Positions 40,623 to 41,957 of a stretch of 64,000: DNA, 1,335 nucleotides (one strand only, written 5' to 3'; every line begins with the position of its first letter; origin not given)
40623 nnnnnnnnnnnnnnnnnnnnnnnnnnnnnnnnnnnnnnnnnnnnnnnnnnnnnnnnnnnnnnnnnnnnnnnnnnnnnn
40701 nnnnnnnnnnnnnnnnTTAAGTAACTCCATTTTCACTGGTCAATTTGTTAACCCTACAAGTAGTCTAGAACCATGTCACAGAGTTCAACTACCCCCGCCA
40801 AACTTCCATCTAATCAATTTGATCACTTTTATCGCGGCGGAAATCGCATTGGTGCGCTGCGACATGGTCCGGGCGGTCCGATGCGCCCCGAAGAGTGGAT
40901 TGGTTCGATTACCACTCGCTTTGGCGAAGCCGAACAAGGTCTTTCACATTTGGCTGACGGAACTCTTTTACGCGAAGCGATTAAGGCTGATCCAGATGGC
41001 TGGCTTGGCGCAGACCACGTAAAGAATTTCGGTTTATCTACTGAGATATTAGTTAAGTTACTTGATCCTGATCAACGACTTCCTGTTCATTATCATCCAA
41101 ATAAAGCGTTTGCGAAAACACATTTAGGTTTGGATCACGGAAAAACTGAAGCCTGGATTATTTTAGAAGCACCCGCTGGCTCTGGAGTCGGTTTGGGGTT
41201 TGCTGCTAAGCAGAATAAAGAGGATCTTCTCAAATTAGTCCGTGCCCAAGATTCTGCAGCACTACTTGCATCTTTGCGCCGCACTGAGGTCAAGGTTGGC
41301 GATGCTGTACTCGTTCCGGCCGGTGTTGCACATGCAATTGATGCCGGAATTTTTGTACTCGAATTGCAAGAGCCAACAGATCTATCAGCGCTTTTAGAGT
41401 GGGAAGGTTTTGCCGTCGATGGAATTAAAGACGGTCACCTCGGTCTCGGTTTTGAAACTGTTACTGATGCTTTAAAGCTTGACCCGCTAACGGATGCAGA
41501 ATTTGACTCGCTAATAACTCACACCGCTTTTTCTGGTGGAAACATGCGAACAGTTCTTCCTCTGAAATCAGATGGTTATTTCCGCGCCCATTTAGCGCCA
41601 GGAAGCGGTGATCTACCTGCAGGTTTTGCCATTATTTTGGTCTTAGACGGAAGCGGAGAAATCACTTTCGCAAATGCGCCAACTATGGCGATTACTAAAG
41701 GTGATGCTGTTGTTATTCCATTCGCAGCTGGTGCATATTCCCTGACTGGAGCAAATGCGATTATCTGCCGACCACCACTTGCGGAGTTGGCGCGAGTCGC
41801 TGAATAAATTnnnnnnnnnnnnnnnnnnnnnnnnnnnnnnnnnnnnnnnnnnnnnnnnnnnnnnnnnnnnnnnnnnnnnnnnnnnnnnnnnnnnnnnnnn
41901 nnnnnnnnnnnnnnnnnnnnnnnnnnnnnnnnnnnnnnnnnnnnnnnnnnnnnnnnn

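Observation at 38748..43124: Divergent aldolase-Gfo / cupin-FGGY quartet as a candidate new downstream branch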

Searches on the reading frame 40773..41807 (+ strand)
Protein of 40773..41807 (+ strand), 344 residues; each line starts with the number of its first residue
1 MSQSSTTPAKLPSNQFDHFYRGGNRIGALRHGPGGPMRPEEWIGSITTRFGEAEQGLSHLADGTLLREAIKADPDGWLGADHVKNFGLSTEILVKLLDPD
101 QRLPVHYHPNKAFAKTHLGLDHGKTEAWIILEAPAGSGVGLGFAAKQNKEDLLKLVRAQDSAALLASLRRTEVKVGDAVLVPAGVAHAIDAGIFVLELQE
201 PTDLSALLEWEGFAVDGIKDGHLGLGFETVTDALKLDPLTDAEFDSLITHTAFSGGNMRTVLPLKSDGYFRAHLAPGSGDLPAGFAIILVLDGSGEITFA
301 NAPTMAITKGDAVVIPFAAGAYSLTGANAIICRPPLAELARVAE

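Call 5: search_protein_families(library=pfam, proteins=[window:40773-41807:+])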
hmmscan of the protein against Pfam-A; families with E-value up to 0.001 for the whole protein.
window:40773-41807:+ (344 aa): 2 families
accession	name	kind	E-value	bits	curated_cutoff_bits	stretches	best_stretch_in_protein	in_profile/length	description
PF07883.17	Cupin_2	-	2.1e-07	31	27.2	0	286-316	20-49/70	Cupin domain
PF21621.3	MPI_cupin_dom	-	2e-05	24.9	27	1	285-331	30-75/79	Mannose-6-phosphate isomerase, cupin domain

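Call 6: search_protein_families(library=ncbifam, proteins=[window:40773-41807:+])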
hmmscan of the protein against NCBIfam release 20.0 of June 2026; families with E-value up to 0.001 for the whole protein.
window:40773-41807:+ (344 aa): 1 family
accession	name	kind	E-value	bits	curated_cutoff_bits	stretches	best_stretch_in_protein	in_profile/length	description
TIGR00218.1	manA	equivalog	5.6e-14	52.1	116.2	1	61-116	53-106/359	mannose-6-phosphate isomerase, class I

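Call 7: search_solved_structures(query=window:40773-41807:+, max_evalue=0.01, show_alignments=2)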
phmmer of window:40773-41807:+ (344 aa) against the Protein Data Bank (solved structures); distinct sequences matched with E-value up to 0.01: 1.
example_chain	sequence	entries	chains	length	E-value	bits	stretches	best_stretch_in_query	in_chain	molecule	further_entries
1qwr_A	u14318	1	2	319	6.4e-14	54.9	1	91-331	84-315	Mannose-6-phosphate isomerase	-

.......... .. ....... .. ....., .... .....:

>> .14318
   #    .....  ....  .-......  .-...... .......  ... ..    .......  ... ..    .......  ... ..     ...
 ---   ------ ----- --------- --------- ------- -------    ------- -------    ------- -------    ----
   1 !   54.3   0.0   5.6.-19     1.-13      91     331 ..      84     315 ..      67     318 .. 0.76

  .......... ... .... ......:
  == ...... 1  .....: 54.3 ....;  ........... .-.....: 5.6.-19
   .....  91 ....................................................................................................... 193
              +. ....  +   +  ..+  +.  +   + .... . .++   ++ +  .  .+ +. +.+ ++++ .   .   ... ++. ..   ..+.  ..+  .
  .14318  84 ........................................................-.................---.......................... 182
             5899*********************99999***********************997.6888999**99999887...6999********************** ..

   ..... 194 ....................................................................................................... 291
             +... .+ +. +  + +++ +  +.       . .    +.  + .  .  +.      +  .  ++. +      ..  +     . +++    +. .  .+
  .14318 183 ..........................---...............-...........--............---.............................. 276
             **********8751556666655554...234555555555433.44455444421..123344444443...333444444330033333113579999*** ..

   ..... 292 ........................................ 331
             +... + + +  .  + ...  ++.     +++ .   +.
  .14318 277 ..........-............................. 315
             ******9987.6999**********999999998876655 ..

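Call 11: find_encoding_contigs(protein=window:40773-41807:+, flank=10000, max_places=6)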
Protein window:40773-41807:+ (344 aa): 1 contig read that carries it; 1 place shown.
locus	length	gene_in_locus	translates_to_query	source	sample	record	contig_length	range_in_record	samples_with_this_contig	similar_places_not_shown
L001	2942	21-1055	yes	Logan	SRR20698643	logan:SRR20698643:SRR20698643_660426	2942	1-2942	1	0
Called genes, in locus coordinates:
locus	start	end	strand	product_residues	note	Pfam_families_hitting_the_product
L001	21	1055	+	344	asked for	PF07883:Cupin_2 (faint)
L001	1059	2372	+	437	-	PF00370:FGGY_N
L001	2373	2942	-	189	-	?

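Call 12: find_homologous_proteins(query=window:40773-41807:+)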
Query window:40773-41807:+ (344 aa): 2579 proteins with E <= 0.001 among 8000 candidates; the best 120 are listed.
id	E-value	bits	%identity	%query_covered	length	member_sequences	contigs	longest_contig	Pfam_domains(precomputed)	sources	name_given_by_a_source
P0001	1.5e-222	756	98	100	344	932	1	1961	PF07883.18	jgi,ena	jgi:mannose-6-phosphate isomerase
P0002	7.9e-220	747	97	100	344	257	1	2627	PF07883.18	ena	-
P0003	4.8e-219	744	97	100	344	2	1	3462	PF07883.18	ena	-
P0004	3.5e-215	732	94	100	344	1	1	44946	PF07883.18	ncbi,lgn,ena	-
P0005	1.1e-213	727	94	100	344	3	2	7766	PF07883.18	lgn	-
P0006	3.0e-213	725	93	100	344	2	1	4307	PF07883.18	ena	-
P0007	3.6e-213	725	93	100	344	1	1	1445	PF07883.18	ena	-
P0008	3.7e-213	725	93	100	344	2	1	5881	PF07883.18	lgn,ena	-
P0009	6.6e-213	724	93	100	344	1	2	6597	PF07883.18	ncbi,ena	-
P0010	8.0e-213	724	93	100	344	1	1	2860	PF07883.18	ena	-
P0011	1.7e-212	723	93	100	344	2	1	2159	PF07883.18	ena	-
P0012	2.1e-212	722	93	100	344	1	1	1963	PF07883.18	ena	-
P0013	1.2e-211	720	93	100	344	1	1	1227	PF07883.18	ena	-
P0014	1.5e-211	720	94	100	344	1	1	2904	PF07883.18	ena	-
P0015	2.2e-211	719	93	100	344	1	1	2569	PF07883.18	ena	-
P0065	1.1e-205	700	90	100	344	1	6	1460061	-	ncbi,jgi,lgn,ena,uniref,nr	ncbi:phosphoheptose isomerase [Candidatus Planktophila lacus]|uniref:Mannose-6-phosphate isomerase n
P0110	1.9e-187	640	81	99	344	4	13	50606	-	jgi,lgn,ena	jgi:mannose-6-phosphate isomerase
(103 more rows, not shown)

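Call 19: search_protein_representatives(protein=window:40773-41807:+)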
Query: 344 residues. Proteins with E-value up to 0.001 (for the whole library): 5700; up to 1e-10: 2360; up to 1e-30: 318. The best 150 are listed.
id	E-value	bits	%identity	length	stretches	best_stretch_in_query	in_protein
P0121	2.4e-107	375.3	55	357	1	4-337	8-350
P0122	4.3e-95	335.0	59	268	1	78-341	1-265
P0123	9.3e-85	301.0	46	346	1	3-337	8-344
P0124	7.4e-84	298.1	48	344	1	8-336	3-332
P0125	2.0e-81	290.1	47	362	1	4-337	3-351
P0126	5.3e-81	288.7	46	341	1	15-341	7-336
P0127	2.6e-80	286.4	51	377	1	7-338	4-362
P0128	2.1e-79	283.4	45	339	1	8-339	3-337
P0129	4.0e-78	279.2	43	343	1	9-336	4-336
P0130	5.9e-77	275.4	64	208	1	11-215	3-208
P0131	3.2e-76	273.0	69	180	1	7-181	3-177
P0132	4.7e-76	272.4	47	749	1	12-336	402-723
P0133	1.2e-75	271.1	44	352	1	8-337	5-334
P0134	5.3e-75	268.9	43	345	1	7-337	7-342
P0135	6.6e-75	268.6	44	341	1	8-337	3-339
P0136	1.9e-74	267.1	47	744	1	7-335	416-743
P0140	8.5e-71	255.1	44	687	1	8-340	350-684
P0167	5.9e-63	229.3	51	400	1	8-232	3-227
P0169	8.0e-63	228.9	67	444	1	5-162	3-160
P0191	1.6e-57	211.5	49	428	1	3-251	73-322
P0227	2.5e-51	191.1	39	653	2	7-335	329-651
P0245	5.9e-48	180.0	39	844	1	12-335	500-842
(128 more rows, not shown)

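Call 20: search_protein_families(library=pfam, max_evalue=0.0001, proteins=[P0132, P0136, P0140, P0227, P0245, P0169, P0191, P0167])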
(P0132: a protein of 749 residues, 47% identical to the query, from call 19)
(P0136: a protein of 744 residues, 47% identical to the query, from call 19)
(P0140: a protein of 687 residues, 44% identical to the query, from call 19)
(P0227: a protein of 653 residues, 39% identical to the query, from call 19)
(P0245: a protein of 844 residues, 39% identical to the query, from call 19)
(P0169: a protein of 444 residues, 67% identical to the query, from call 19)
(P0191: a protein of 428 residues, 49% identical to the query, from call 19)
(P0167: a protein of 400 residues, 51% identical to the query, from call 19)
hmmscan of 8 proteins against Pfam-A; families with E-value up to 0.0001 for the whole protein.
P0132 (749 aa): 2 families
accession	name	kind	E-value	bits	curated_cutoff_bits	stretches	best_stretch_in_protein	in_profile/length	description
PF04587.20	ADP_PFK_GK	-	2.7e-22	79.5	27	1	5-384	4-424/430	ADP-specific Phosphofructokinase/Glucokinase conserved region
PF07883.17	Cupin_2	-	4.2e-05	23.6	27.2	0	558-578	36-56/70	Cupin domain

P0136 (744 aa): 3 families
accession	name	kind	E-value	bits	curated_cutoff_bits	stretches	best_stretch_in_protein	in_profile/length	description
PF04587.20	ADP_PFK_GK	-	3.2e-19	69.4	27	1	10-388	4-424/430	ADP-specific Phosphofructokinase/Glucokinase conserved region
PF07883.17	Cupin_2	-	7.5e-05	22.8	27.2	0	568-600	26-56/70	Cupin domain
PF00294.29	PfkB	-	9.4e-05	22.3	25.8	0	124-300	59-228/302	pfkB family carbohydrate kinase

P0140 (687 aa): 2 families
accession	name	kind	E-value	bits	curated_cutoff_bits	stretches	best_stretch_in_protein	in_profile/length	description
PF00294.29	PfkB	-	3.6e-26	92.6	25.8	1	2-322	2-291/302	pfkB family carbohydrate kinase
PF21621.3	MPI_cupin_dom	-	5.2e-07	30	27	1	610-676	9-77/79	Mannose-6-phosphate isomerase, cupin domain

P0227 (653 aa): 2 families
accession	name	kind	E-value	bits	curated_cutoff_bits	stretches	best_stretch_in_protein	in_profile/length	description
PF00294.29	PfkB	-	1.1e-37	130.4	25.8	1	22-293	23-291/302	pfkB family carbohydrate kinase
PF08543.17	Phos_pyr_kin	-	2.8e-08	33.9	27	1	153-292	95-232/246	Phosphomethylpyrimidine kinase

P0245 (844 aa): 3 families
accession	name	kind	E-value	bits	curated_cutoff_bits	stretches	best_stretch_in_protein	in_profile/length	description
PF07364.17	DUF1485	-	5.3e-77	259.4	22.8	1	2-285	3-286/290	Metallopeptidase family M81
PF07171.17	MlrC_C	-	8.7e-38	130.7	27.2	1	302-479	2-178/178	MlrC C-terminus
PF07883.17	Cupin_2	-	4.3e-05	23.6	27.2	0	669-689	36-56/70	Cupin domain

P0169 (444 aa): 0 families

P0191 (428 aa): 0 families

P0167 (400 aa): 0 families

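Call 22: find_related_loci(query=A1, collection=genome_contigs, flank=10000)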
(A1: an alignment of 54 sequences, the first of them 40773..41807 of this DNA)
Query A1 (344 aa) in genome_contigs; peptide patterns used: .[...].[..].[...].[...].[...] (x = any residue, [..] = any of these).
600 stretches matched a pattern (row limit reached: there are more); 594 encode a relative of the query (tblastn E <= 1e-3); the best 80 are kept; 80 distinct loci.
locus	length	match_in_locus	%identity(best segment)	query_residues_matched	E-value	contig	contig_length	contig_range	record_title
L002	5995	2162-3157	65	8-338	3e-145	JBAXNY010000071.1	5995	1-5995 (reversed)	MAG: Actinomycetes bacterium isolate ELA491 MAG491_71, whole genome shotgun sequence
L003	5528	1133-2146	63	1-337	1e-136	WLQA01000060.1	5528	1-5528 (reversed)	MAG: Actinomycetota bacterium isolate UFOp-RH-26jul17-247 RH-26jul17-247-c60, whole genome shotgun sequence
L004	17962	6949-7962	60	1-337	2e-134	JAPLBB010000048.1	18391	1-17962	MAG: Actinomycetota bacterium isolate LacPavin_0818_WC45_MAG_42_41 LacPavin_0818_WC45_scaffold_740050, whole genome shot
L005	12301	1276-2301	61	1-341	2e-132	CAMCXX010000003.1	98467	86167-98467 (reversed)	MAG: Bifidobacterium breve isolate MiE-22jul19-59 genome assembly, contig: MiE-22jul19-C127, whole genome shotgun sequen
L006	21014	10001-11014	61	1-337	2e-131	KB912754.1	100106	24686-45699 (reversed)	actinobacterium SCGC AAA027-J17 genomic scaffold A027J17DRAFT_NODE-unique_2_len_100106.2, whole genome shotgun sequence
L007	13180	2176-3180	61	1-334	3e-130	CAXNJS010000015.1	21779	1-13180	MAG: Candidatus Planktophila sp. isolate MsH-01oct19-84 genome assembly, contig: MsH-01oct19-C4463, whole genome shotgun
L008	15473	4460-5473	62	7-344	3e-129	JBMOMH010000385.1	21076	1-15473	MAG: Actinomycetota bacterium isolate Betzabe_MAG045 MAG045_385, whole genome shotgun sequence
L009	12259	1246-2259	59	1-337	7e-129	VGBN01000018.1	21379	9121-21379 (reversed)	MAG: Actinomycetota bacterium isolate K_Offshore_40m_m2_034 K_Offshore_40m_m2_034_Ga0194133_10003710, whole genome shotg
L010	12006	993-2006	58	1-337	2e-127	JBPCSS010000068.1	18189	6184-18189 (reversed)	MAG: Candidatus Nanopelagicus sp. S1Ck117_128589_flag_0_multi_9.3555_len_18189, whole genome shotgun sequence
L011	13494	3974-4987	58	1-337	1e-126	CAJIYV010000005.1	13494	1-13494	MAG: uncultured actinobacterium isolate FRAM18_bin009 genome assembly, contig: FRAM17_bin009-5, whole genome shotgun seq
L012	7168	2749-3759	58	8-335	3e-126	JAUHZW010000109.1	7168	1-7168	MAG: Actinomycetes bacterium isolate 5_bin.11 NODE_7091_length_7168_cov_0.845334, whole genome shotgun sequence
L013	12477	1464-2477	57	1-337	3e-126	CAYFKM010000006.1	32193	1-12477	MAG TPA_asm: uncultured Candidatus Nanopelagicus sp. isolate ERP107066_co1_111 genome assembly, contig: NODE_358_length_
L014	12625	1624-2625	58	3-335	8e-125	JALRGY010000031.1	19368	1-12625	MAG: Candidatus Nanopelagicales bacterium isolate MLJ.2 NODE_31_length_19368_cov_3.258151, whole genome shotgun sequence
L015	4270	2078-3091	57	1-337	2e-126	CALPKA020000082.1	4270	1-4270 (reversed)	MAG: Bifidobacterium breve isolate HRS-ES3-bin-76 genome assembly, contig: HRS-ES3-C14608, whole genome shotgun sequence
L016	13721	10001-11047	55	4-344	7e-123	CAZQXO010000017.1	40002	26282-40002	MAG TPA_asm: uncultured Bifidobacteriaceae bacterium isolate SRP318679_co1_80 genome assembly, contig: NODE_1514_length_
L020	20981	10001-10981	57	10-335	5e-122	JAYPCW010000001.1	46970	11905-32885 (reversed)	MAG: Candidatus Nanopelagicales bacterium isolate 139581_S182_concoct_bins.tsv.223 NODE_666_length_46970_cov_6.617564, w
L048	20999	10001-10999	57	5-333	3e-115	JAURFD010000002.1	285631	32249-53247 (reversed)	MAG: Candidatus Nanopelagicales bacterium isolate SFB_3D_100_76 NODE_2_length_285631_cov_5.316515, whole genome shotgun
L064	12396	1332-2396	52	8-340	4e-112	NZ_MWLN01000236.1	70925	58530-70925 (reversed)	Kineosporia sp. A_224 strain A 224 EDJALFJO_236, whole genome shotgun sequence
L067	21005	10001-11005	56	11-341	3e-108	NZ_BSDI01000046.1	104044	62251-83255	Phytohabitans aurantiacus strain RD004123 sequence046, whole genome shotgun sequence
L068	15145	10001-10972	54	8-335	4e-107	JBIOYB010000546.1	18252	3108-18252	MAG: Allorhizocola sp. isolate MAG041 k127_5362102, whole genome shotgun sequence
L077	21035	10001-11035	50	14-335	3e-97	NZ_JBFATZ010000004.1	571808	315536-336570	Thermopolyspora sp. NPDC052614 NPDC052614_79_F5.ctg-0004, whole genome shotgun sequence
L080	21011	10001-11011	48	5-335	1e-92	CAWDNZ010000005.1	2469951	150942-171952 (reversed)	MAG: uncultured Acidimicrobiales bacterium isolate MFD03551.bin.1.131 genome assembly, contig: contig_18250, whole genom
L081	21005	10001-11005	47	8-335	3e-91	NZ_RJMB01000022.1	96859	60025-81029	Halostreptopolyspora alba strain YIM 96095 Scaffold22, whole genome shotgun sequence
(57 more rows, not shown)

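Call 30: search_protein_families(library=pfam, max_evalue=0.00001, proteins=[L068:12311-13210:+, L064:2715-3851:+, L068:2416-3660:+, L068:3648-6386:+, L068:6296-9136:+, L077:12547-13578:+, L077:13575-14591:+, L067:15378-16364:+, L067:16423-17367:+, L064:8259-9386:+])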
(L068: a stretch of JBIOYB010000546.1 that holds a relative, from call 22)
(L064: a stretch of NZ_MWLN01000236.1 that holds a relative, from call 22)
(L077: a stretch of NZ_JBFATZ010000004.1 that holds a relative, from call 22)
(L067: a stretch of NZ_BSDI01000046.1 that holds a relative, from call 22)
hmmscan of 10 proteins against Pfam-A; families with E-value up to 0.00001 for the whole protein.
L068:12311-13210:+ (299 aa): 1 family
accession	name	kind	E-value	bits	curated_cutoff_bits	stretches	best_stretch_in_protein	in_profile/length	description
PF01791.15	DeoC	-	2.3e-24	86.7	23.8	1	16-256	2-227/229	DeoC/LacD family aldolase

L064:2715-3851:+ (378 aa): 4 families
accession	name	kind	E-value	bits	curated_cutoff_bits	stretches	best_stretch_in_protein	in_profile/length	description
PF00532.27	Peripla_BP_1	-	4.7e-18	66.1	22.2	1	69-274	3-210/281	Periplasmic binding proteins and sugar binding domain of LacI family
PF13377.12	Peripla_BP_3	-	7.6e-16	59.1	26.5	1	176-328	1-162/167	Periplasmic binding protein-like domain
PF00356.27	LacI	-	3e-14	53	27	1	10-55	1-46/46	Bacterial regulatory proteins, lacI family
PF13407.12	Peripla_BP_4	-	1.3e-11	45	35.1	1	70-275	1-213/258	Periplasmic binding protein domain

L068:2416-3660:+ (414 aa): 3 families
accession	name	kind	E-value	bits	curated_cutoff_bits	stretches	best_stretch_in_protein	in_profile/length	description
PF13472.12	Lipase_GDSL_2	-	7.6e-23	82.3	32.9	1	211-403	1-177/178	GDSL-like Lipase/Acylhydrolase family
PF00657.28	Lipase_GDSL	-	1.3e-17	65.1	23.6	1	209-409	1-208/208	GDSL-like Lipase/Acylhydrolase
PF17182.10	OSK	-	3.1e-07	30.3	27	1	293-373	73-152/202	OSK domain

L068:3648-6386:+ (912 aa): 4 families
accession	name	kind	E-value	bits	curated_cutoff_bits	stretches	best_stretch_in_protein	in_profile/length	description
PF00668.25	Condensation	-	1.6e-48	166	30.6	1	528-818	18-334/456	Condensation domain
PF00501.34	AMP-binding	-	1.1e-45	156.5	29.9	2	130-288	157-334/384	AMP-binding enzyme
PF13193.12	AMP-binding_C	-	5.2e-15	56.6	24.5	1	365-436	2-76/76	AMP-binding enzyme C-terminal domain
PF00550.31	PP-binding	-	2e-08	34.8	20.8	1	444-500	2-66/67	Phosphopantetheine attachment site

L068:6296-9136:+ (946 aa): 4 families
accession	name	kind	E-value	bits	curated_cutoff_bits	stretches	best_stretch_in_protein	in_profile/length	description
PF00501.34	AMP-binding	-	1.8e-79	267.8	29.9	2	535-736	164-384/384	AMP-binding enzyme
PF00668.25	Condensation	-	2.8e-25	89.4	30.6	1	28-175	3-169/456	Condensation domain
PF00550.31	PP-binding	-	6.7e-19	68.4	20.8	1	875-937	2-66/67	Phosphopantetheine attachment site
PF13193.12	AMP-binding_C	-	5.7e-11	43.6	24.5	1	786-851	1-76/76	AMP-binding enzyme C-terminal domain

L077:12547-13578:+ (343 aa): 1 family
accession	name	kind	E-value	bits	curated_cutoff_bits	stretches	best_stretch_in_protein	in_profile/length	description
PF01791.15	DeoC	-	1e-20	74.8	23.8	1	124-282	78-227/229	DeoC/LacD family aldolase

L077:13575-14591:+ (338 aa): 1 family
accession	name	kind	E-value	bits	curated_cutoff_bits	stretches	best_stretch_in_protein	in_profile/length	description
PF00294.29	PfkB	-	7.6e-38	131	25.8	1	29-311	21-296/302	pfkB family carbohydrate kinase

L067:15378-16364:+ (328 aa): 2 families
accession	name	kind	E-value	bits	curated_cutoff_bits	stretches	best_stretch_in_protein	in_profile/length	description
PF13407.12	Peripla_BP_4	-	7e-53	180.2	35.1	1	40-296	3-257/258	Periplasmic binding protein domain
PF00532.27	Peripla_BP_1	-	1.2e-11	45.1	22.2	1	43-252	9-213/281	Periplasmic binding proteins and sugar binding domain of LacI family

L067:16423-17367:+ (314 aa): 1 family
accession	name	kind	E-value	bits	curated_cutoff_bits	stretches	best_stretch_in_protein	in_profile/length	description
PF01791.15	DeoC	-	7.5e-28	98.2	23.8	1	38-258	7-227/229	DeoC/LacD family aldolase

L064:8259-9386:+ (375 aa): 3 families
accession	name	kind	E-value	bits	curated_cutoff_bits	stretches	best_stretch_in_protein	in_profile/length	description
PF13407.12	Peripla_BP_4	-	4.6e-51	174.3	35.1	1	87-342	1-256/258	Periplasmic binding protein domain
PF00532.27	Peripla_BP_1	-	1.4e-13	51.4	22.2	1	87-321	4-229/281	Periplasmic binding proteins and sugar binding domain of LacI family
PF13377.12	Peripla_BP_3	-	4.7e-06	27.2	26.5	0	217-303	19-111/167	Periplasmic binding protein-like domain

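Call 31: search_solved_structures(query=A1, max_evalue=0.01)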
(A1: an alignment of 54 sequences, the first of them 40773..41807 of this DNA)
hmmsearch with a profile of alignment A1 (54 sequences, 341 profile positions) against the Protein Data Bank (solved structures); distinct sequences matched with E-value up to 0.01: 15.
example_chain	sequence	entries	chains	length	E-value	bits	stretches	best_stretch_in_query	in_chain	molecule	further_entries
1qwr_A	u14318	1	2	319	5.5e-35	124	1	67-331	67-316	Mannose-6-phosphate isomerase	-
1zx5_A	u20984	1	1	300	6e-18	68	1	51-203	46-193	mannosephosphate isomerase, putative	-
2wfp_A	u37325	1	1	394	2.1e-11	46.5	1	22-110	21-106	MANNOSE-6-PHOSPHATE ISOMERASE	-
5zvr_A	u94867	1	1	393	2.2e-11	46.4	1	23-110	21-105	Mannose-6-phosphate isomerase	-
3h1m_A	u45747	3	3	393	2.3e-11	46.4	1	23-110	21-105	Mannose-6-phosphate isomerase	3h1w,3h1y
5zt5_A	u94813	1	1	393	2.3e-11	46.4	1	23-110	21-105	Mannose-6-phosphate isomerase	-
5zuy_A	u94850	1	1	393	2.3e-11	46.4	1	23-110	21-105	Mannose-6-phosphate isomerase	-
5zv0_A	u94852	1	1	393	2.3e-11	46.4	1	23-110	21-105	Mannose-6-phosphate isomerase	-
5zvu_A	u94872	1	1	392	2.3e-11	46.3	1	24-110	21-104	Mannose-6-phosphate isomerase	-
5zvx_A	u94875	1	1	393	3.9e-10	42.3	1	23-110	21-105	Mannose-6-phosphate isomerase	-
5zt6_A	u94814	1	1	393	1.4e-09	40.5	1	23-110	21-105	Mannose-6-phosphate isomerase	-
5zuw_A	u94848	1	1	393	2.1e-09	39.9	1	23-110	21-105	Mannose-6-phosphate isomerase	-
5zt4_A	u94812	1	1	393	3.1e-09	39.4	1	23-110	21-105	Mannose-6-phosphate isomerase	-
1pmi_A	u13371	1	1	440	1.3e-07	34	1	60-113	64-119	PHOSPHOMANNOSE ISOMERASE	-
5nw7_A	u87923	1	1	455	1.5e-07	33.8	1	60-113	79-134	Mannose-6-phosphate isomerase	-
